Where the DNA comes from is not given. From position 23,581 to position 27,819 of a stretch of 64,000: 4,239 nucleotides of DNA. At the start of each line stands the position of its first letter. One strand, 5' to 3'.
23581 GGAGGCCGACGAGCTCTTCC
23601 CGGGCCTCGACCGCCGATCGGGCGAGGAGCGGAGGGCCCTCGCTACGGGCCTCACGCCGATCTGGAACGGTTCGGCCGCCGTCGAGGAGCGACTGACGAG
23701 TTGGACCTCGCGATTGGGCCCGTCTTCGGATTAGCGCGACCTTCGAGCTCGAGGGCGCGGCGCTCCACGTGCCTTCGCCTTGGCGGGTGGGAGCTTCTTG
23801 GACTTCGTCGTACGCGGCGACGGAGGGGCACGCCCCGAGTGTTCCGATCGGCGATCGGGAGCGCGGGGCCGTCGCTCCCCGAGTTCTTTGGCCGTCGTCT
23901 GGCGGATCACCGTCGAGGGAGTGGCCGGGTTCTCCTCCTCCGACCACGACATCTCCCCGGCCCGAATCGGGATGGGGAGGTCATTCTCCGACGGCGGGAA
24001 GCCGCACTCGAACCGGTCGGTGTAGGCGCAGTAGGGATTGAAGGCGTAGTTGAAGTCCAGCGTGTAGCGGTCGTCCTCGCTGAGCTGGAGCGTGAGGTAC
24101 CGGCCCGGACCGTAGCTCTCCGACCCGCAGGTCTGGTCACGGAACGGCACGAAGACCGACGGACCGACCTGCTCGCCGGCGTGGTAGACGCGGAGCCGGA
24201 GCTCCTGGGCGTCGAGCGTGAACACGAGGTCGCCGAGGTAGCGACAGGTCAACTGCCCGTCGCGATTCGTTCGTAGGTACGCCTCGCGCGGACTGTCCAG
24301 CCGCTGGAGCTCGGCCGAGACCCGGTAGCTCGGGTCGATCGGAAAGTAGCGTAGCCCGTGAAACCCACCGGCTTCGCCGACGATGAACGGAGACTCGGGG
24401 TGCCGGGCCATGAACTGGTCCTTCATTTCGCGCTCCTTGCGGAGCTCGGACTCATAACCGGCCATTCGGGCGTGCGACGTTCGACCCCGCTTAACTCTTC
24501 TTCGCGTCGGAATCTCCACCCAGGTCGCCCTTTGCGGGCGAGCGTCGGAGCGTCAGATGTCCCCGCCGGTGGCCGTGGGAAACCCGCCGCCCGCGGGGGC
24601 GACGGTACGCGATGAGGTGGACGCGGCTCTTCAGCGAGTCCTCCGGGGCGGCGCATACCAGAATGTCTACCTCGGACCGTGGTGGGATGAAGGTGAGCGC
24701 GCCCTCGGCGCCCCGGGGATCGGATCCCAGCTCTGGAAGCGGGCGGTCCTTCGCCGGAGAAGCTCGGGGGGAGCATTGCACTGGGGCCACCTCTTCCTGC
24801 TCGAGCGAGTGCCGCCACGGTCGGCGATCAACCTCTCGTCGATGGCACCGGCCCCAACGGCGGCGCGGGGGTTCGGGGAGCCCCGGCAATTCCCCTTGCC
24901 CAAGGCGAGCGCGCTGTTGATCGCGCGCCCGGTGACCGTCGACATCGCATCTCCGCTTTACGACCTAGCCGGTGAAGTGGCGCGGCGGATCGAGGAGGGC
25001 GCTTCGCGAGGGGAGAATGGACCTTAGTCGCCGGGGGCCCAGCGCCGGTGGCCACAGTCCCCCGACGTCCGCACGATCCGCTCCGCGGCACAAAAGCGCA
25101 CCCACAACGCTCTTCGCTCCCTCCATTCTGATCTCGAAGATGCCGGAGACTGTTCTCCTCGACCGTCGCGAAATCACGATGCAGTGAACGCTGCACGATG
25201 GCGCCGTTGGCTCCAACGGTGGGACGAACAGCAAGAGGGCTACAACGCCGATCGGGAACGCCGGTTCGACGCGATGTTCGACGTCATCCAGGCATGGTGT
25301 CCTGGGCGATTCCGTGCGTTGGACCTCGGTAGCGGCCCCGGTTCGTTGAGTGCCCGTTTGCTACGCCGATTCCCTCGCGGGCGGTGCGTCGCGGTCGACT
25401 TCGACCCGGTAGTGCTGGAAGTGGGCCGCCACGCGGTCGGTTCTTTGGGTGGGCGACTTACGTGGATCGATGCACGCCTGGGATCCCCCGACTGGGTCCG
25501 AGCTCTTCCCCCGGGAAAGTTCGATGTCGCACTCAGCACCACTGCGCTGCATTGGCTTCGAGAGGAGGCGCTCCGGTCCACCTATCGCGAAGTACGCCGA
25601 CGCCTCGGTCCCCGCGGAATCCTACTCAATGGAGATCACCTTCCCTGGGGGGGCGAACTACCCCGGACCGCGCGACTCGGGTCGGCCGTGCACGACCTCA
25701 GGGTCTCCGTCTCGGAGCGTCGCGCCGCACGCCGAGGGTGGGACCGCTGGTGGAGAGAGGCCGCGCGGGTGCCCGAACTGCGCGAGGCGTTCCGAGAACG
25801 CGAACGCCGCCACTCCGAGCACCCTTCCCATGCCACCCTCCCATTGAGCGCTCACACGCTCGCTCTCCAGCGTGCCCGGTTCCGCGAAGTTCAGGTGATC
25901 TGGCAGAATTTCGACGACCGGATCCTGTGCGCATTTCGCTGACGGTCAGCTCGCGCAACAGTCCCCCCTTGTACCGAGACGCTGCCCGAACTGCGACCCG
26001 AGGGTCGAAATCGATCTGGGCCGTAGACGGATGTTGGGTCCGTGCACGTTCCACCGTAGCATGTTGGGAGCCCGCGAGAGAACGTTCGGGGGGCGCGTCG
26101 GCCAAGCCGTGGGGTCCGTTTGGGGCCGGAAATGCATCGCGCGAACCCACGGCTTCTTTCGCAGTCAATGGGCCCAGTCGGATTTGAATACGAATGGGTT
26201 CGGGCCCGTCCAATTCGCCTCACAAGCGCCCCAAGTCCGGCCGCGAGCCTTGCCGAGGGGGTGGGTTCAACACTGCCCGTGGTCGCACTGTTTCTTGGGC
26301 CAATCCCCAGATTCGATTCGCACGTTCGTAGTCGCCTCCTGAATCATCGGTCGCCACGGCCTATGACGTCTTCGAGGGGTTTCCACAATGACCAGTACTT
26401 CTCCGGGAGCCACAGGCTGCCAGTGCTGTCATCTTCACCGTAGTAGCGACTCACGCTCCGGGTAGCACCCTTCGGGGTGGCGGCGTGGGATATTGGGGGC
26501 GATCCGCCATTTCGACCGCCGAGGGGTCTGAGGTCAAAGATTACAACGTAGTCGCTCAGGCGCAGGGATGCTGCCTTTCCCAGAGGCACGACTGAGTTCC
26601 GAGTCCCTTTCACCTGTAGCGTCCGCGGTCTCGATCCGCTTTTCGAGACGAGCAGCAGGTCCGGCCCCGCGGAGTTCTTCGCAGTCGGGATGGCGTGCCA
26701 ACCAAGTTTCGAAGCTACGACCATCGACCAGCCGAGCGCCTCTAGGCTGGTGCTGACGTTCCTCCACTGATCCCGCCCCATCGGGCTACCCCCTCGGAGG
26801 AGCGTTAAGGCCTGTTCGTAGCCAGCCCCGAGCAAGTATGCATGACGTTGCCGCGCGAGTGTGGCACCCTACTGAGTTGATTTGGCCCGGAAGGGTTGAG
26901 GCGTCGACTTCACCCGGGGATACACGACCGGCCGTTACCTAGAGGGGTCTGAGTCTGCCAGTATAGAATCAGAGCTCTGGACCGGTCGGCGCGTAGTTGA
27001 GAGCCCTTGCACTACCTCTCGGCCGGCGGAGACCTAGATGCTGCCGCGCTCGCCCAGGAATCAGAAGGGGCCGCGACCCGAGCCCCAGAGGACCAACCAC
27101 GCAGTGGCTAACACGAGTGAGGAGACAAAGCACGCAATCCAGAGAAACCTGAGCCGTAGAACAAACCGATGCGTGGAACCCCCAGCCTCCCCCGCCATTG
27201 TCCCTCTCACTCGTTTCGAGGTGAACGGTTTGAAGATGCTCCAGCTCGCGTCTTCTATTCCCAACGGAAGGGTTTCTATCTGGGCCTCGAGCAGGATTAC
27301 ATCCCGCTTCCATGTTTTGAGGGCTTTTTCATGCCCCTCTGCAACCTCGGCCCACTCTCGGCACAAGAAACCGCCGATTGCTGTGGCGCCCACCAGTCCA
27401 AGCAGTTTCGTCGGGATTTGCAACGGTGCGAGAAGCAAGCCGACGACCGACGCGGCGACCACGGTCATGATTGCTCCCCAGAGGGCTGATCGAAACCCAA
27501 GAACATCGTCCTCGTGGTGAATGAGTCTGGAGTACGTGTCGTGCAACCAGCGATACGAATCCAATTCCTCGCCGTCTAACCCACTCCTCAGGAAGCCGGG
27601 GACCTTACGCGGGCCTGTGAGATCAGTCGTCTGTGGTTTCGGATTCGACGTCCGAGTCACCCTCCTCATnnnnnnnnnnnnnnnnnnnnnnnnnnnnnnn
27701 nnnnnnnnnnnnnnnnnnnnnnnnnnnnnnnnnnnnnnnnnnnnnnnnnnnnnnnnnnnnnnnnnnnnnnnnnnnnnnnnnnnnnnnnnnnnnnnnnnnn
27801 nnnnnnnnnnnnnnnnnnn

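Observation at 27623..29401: Single-polypeptide DNA methyltransferase fused to an Mrr-like (PD-(D/E)xK) restriction-nuclease domain, divergent from the ATPase–PIN pair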

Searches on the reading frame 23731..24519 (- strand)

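Call 46: search_protein_families(library=pfam, proteins=[window:23731-24519:-], max_evalue=0.001)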
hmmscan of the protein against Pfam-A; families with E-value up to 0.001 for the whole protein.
window:23731-24519:- (262 aa): 1 family
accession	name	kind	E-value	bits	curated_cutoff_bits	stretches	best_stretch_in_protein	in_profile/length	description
PF07920.16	DUF1684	-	2.9e-42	144.7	25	1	52-189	2-138/139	Protein of unknown function (DUF1684)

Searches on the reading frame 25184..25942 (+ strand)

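Call 3: search_protein_families(library=pfam, proteins=[window:25184-25942:+], max_evalue=0.01)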
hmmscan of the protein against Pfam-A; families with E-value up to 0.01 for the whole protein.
window:25184-25942:+ (252 aa): 7 families
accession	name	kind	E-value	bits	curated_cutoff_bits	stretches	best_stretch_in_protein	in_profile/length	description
PF13649.12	Methyltransf_25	-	5.3e-14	53.1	27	1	46-145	2-97/97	Methyltransferase domain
PF08242.18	Methyltransf_12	-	6.7e-12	46.4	30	1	46-147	1-98/98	Methyltransferase domain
PF08241.18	Methyltransf_11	-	1.4e-11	45.4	21.2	1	46-148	1-94/95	Methyltransferase domain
PF13847.12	Methyltransf_31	-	8.6e-07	29.2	27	1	44-152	6-112/145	Methyltransferase domain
PF13489.12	Methyltransf_23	-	4.1e-05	23.8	27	1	24-181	5-124/164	Methyltransferase domain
PF01728.25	FtsJ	-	0.0019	18.6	24.1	1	44-80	24-60/181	FtsJ-like methyltransferase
PF05175.20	MTS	-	0.0047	17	23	1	44-117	34-103/170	Methyltransferase small domain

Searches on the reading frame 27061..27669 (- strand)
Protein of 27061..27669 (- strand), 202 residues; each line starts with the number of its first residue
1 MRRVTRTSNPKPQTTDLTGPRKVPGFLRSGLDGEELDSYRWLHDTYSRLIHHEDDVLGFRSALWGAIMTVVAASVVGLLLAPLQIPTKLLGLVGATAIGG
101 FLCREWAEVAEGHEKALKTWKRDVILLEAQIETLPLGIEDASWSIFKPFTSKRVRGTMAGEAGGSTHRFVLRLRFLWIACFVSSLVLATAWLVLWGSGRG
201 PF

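Call 3: search_protein_families(library=pfam, proteins=[window:27061-27669:-], max_evalue=0.01)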
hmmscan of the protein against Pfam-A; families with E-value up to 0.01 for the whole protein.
window:27061-27669:- (202 aa): 1 family
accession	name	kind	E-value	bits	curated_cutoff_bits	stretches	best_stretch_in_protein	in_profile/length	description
PF24838.2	8xMP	-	0.0049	17.1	30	0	38-151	3-106/136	Octameric membrane protein family (8xMP)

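Call 4: search_protein_families(library=ncbifam, proteins=[window:27061-27669:-], max_evalue=0.01)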
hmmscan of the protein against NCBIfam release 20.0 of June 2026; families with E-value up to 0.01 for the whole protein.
window:27061-27669:- (202 aa): 0 families

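Call 5: search_protein_families(library=padloc, proteins=[window:27061-27669:-], max_evalue=0.01)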
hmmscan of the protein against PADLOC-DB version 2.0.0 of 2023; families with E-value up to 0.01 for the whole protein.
window:27061-27669:- (202 aa): 0 families

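Call 59: search_protein_families(library=phrogs, proteins=[window:27061-27669:-], max_evalue=0.01)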
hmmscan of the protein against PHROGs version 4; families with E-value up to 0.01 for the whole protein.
window:27061-27669:- (202 aa): 0 families

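Call 60: find_homologous_proteins(query=window:27061-27669:-, max_evalue=0.001)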
Query window:27061-27669:- (202 aa): 1 proteins with E <= 0.001 among 1256 candidates.
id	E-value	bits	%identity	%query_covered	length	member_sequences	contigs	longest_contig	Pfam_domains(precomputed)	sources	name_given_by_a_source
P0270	1.8e-100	353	99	80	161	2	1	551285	-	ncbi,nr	ncbi:MAG TPA: hypothetical protein VGV89_03805 [Thermoplasmata archaeon]|nr:hypothetical protein [Th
